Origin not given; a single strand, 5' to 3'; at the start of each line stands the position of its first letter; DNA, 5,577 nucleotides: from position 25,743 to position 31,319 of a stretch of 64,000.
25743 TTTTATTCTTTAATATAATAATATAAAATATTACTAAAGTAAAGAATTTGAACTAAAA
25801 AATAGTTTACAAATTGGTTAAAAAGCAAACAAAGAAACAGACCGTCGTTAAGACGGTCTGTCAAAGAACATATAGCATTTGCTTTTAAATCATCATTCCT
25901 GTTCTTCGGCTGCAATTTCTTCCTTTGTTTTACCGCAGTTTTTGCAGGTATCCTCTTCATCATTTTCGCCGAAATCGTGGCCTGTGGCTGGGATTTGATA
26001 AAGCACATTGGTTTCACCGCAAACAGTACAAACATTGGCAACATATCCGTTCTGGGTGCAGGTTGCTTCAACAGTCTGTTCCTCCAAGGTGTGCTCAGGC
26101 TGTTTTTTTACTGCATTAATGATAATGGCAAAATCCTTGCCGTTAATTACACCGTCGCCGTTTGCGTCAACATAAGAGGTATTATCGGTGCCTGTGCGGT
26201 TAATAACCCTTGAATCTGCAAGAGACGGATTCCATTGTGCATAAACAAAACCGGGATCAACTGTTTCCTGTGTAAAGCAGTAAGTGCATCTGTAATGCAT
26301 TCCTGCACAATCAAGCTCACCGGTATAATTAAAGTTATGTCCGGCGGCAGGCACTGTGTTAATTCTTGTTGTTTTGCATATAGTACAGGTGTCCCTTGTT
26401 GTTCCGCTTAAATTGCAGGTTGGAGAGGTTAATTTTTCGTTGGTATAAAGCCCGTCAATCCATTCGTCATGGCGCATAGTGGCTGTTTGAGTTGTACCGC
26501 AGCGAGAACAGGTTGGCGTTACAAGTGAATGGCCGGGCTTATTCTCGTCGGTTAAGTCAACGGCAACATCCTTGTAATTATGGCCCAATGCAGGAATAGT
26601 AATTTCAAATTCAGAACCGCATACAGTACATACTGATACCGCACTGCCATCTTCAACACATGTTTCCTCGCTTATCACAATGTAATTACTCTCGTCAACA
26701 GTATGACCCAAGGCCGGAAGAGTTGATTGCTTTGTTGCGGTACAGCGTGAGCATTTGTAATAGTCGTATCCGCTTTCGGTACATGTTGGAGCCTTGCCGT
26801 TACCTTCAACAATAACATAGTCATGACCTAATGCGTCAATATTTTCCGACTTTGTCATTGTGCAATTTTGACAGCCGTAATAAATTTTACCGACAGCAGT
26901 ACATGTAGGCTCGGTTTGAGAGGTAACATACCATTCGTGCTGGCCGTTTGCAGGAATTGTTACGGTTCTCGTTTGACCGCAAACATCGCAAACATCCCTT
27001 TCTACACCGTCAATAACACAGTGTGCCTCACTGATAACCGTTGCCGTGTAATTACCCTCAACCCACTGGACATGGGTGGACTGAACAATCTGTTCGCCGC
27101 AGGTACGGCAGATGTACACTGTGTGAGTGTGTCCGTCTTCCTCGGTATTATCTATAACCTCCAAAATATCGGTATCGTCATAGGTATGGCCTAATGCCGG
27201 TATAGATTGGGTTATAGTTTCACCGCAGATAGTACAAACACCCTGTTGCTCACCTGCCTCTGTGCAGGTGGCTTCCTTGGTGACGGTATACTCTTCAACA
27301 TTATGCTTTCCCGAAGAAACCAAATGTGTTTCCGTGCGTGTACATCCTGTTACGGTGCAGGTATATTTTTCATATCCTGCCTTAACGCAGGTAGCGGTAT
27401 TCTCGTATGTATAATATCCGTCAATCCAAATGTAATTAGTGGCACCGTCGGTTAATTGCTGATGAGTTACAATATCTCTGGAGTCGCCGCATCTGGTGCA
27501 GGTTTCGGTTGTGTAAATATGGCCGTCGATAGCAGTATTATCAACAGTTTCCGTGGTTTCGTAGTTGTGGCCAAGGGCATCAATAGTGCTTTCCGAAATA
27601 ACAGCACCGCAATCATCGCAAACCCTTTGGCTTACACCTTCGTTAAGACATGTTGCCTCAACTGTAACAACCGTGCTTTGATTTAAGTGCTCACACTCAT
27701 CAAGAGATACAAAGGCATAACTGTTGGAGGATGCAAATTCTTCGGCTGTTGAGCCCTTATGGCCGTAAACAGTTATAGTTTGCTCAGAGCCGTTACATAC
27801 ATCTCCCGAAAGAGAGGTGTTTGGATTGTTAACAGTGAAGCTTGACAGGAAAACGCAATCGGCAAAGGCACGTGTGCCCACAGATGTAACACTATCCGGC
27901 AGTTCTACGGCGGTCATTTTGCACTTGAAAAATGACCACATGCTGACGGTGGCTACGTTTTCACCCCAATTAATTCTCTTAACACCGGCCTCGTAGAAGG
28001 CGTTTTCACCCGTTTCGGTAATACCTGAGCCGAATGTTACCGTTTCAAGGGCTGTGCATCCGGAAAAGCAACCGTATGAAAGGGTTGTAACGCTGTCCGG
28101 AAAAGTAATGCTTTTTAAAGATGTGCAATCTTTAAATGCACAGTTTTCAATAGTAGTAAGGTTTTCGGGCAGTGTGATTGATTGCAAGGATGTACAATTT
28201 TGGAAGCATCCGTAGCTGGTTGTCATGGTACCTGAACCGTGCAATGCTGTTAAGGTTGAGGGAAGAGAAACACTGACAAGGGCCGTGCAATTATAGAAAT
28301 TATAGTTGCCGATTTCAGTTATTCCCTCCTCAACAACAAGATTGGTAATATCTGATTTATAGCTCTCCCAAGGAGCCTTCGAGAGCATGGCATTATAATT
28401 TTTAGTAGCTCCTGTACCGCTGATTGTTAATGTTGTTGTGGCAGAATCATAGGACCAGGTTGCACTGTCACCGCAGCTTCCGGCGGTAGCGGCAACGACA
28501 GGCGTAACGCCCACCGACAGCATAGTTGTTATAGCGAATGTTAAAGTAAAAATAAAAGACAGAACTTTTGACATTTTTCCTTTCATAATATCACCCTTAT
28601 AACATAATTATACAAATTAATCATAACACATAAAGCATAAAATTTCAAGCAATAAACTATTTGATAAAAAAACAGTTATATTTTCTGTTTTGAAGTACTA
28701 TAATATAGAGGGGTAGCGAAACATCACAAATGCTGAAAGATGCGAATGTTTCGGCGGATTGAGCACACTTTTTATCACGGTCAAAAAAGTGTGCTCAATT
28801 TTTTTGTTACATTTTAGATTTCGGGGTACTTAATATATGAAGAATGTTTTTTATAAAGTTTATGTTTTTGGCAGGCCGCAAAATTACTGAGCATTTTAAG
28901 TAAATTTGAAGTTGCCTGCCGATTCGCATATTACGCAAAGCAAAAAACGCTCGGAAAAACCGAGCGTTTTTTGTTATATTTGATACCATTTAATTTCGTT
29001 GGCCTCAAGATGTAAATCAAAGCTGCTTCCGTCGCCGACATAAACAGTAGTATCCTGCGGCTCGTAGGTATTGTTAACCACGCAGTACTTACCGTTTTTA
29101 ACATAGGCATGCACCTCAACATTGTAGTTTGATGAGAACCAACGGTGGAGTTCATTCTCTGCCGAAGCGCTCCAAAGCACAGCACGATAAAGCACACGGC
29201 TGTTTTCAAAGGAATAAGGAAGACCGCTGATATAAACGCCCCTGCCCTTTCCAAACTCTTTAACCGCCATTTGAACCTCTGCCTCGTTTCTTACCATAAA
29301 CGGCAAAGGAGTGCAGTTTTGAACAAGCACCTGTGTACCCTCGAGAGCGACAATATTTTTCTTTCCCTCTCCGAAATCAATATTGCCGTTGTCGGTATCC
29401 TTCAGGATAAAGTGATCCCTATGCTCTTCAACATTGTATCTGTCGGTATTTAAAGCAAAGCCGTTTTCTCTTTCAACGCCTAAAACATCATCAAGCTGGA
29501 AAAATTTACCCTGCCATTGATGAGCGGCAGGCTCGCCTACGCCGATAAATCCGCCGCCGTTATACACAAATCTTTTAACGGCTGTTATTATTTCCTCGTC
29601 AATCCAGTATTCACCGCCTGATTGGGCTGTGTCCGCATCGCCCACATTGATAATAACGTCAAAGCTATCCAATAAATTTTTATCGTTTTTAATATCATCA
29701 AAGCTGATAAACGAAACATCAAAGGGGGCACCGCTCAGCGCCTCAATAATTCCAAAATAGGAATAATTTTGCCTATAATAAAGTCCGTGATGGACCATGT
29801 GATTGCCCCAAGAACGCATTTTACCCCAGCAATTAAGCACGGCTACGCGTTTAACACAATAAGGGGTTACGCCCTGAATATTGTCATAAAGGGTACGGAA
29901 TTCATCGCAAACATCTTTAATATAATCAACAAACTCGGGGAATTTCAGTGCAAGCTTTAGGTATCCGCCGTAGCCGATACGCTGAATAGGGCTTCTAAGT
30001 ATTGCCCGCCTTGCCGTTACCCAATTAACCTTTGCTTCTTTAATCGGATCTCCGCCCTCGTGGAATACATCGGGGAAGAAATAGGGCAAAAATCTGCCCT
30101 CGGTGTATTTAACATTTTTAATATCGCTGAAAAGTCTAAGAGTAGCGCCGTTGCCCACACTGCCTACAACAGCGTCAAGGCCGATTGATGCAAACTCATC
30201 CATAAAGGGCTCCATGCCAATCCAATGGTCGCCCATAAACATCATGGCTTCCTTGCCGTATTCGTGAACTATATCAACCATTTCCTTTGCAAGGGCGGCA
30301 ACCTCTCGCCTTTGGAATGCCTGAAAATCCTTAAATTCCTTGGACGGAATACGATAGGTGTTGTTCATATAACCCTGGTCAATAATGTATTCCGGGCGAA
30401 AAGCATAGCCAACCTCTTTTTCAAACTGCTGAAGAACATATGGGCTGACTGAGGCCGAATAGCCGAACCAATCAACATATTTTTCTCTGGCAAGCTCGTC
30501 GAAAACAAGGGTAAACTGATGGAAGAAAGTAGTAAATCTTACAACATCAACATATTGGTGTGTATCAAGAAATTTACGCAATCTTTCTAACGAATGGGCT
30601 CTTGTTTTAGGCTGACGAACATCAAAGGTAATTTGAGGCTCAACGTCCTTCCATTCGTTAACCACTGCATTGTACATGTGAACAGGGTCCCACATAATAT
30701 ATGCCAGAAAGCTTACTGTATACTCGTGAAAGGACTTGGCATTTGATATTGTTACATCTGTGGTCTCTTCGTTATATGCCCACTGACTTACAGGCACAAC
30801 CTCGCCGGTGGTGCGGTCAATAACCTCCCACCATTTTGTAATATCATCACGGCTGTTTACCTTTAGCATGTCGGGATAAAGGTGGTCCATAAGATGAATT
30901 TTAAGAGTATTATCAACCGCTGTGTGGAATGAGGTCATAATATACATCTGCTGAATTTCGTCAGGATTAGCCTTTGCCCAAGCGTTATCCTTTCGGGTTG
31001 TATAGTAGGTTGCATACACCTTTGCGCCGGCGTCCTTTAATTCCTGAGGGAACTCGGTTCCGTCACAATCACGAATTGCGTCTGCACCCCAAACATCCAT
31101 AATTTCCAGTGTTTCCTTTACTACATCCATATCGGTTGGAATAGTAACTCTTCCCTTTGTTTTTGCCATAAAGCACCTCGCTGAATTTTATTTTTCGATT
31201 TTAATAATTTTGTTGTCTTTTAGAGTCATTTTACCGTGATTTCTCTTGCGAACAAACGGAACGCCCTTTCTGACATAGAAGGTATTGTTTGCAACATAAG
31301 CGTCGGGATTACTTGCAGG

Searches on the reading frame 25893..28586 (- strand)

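Call 17: search_protein_families(library=pfam, proteins=[window:25893-28586:-], max_evalue=0.001)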
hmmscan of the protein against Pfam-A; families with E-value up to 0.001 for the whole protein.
window:25893-28586:- (897 aa): 2 families
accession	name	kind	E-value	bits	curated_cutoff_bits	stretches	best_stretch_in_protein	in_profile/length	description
PF13306.12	LRR_5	-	1.9e-48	164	27.7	3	125-245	5-124/127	BspA type Leucine rich repeat region (6 copies)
PF00404.24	Dockerin_1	-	0.00023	21.8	22.9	1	797-826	27-56/57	Dockerin type I domain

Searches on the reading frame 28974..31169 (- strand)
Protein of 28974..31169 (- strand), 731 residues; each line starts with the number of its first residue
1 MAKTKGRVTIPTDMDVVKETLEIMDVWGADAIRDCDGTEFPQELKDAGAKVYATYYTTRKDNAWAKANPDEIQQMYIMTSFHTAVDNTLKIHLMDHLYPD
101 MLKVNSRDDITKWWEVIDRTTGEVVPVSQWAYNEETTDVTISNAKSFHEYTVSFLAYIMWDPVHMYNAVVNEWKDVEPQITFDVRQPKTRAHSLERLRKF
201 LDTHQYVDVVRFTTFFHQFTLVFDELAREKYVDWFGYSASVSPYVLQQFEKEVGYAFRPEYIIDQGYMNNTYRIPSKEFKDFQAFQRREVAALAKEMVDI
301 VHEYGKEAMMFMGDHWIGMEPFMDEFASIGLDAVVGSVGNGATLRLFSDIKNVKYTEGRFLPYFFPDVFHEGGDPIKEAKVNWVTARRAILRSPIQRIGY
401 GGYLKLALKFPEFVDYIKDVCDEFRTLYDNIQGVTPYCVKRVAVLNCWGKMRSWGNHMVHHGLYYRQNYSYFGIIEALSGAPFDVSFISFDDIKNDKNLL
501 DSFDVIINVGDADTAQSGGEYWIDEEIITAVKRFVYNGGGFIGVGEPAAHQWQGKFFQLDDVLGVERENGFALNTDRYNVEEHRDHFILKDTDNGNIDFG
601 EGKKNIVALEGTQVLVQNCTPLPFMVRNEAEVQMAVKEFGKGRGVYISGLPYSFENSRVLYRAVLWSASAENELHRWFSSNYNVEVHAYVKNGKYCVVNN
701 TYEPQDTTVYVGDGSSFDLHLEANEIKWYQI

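Call 17: search_protein_families(library=pfam, proteins=[window:28974-31169:-], max_evalue=0.001)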
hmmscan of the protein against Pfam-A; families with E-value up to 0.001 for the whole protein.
window:28974-31169:- (731 aa): 4 families
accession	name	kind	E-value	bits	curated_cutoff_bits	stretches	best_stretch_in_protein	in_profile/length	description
PF09508.16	Lact_bio_phlase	-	3.5e-218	724.7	26.6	1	6-439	1-434/434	Lacto-N-biose phosphorylase N-terminal TIM barrel domain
PF17385.8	LBP_M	-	2.1e-94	315.6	25.2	1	441-671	1-220/221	Lacto-N-biose phosphorylase central domain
PF17386.8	LBP_C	-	7.8e-26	90.1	26.6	1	677-729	1-53/53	Lacto-N-biose phosphorylase C-terminal domain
PF06283.17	ThuA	-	6.7e-05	23.7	33.4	1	481-592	30-130/209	Trehalose utilisation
